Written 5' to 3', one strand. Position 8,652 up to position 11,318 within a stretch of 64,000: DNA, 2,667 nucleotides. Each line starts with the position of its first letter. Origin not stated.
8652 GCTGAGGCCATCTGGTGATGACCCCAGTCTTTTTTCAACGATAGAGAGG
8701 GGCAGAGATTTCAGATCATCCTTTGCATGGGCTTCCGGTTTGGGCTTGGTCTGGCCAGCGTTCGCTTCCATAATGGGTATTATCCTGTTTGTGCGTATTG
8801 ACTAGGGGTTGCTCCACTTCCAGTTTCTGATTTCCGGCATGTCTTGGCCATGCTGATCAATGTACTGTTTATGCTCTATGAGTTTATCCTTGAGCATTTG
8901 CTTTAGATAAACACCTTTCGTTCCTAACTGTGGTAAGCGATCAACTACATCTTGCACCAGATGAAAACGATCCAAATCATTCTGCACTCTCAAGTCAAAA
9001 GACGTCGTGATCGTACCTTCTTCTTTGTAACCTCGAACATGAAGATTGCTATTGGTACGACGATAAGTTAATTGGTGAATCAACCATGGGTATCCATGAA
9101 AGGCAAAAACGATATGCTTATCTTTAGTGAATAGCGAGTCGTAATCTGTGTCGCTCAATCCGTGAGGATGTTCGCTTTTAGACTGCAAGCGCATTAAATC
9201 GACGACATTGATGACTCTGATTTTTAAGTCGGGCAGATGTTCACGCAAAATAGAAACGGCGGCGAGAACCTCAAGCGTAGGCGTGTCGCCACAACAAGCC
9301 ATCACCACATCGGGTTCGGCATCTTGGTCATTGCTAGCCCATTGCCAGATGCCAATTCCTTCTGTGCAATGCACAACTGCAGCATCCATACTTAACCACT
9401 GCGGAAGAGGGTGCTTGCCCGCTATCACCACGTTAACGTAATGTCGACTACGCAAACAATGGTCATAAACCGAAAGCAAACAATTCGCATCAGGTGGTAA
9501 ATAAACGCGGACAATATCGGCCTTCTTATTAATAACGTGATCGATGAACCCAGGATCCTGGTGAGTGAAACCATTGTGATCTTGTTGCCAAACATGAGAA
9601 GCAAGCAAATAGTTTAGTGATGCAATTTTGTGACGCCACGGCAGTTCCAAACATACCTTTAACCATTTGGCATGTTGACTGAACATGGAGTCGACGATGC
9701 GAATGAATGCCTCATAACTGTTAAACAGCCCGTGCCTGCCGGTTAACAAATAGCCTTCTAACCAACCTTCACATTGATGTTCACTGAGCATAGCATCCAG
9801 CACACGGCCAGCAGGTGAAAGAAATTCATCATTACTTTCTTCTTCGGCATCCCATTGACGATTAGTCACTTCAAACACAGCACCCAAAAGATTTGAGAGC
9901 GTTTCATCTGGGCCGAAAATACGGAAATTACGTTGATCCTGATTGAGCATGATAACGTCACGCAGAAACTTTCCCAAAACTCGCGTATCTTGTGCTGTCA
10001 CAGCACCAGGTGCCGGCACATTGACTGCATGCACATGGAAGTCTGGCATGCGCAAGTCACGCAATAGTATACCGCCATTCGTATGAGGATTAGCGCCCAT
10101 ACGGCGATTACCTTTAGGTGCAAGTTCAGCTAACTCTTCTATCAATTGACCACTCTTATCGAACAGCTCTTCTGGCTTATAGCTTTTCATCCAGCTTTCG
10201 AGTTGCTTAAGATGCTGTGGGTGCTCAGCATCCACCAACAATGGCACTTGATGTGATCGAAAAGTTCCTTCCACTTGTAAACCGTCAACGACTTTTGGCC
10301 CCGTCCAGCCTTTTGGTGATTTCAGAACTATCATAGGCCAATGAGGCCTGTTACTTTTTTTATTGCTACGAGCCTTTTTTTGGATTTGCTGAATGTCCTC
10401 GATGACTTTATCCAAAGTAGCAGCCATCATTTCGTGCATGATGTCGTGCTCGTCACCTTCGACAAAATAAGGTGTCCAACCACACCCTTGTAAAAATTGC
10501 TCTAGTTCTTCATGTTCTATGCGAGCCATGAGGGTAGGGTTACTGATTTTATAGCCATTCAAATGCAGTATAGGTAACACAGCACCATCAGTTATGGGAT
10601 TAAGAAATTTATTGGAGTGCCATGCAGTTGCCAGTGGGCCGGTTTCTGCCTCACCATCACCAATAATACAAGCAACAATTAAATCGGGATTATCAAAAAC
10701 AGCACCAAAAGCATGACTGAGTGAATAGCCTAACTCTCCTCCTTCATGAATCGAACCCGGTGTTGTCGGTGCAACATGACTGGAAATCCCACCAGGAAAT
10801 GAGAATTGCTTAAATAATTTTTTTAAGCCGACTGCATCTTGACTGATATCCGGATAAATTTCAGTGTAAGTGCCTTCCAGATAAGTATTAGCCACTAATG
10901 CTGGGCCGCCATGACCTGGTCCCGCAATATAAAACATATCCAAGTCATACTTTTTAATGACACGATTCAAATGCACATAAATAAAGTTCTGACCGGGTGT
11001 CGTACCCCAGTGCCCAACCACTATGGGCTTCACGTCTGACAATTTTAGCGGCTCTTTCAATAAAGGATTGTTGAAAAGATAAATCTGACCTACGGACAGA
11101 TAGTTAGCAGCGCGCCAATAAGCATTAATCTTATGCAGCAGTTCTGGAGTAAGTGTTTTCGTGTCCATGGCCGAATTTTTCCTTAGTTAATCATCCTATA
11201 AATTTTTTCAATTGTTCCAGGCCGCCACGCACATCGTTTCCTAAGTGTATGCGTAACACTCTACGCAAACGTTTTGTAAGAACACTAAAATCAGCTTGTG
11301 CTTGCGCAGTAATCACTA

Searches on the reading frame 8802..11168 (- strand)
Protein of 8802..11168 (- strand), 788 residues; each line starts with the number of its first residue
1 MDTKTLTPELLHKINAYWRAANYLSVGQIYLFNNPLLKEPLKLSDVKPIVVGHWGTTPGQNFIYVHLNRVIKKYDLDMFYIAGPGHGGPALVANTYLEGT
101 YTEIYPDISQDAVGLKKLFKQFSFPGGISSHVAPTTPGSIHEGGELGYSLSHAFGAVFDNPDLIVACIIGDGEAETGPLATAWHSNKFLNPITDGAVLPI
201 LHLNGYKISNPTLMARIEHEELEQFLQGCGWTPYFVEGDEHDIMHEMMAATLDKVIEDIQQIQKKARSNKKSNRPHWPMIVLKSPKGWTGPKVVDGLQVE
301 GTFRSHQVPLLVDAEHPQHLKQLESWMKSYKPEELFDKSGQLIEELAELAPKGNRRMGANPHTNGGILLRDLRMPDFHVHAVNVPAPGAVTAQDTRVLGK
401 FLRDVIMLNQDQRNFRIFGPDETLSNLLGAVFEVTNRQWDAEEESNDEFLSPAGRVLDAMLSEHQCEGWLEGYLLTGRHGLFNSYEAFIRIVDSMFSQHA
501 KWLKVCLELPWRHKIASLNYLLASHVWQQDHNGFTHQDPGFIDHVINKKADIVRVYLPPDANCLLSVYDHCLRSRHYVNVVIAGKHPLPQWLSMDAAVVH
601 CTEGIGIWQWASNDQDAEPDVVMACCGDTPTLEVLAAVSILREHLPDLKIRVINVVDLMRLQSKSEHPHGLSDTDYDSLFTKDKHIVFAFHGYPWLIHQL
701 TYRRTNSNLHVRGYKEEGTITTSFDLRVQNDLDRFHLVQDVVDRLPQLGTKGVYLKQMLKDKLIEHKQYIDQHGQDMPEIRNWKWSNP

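Call 12: search_protein_families(library=pfam, proteins=[window:8802-11168:-])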
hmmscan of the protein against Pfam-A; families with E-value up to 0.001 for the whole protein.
window:8802-11168:- (788 aa): 3 families
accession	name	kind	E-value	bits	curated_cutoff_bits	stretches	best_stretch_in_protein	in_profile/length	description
PF09364.15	XFP_N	-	1.5e-184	613.4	23.7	1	6-367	2-363/364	XFP N-terminal domain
PF09363.15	XFP_C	-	1.7e-97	325.2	23.4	1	585-785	1-202/202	XFP C-terminal domain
PF03894.20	XFP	-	8.1e-87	290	22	1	397-574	2-177/177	D-xylulose 5-phosphate/D-fructose 6-phosphate phosphoketolase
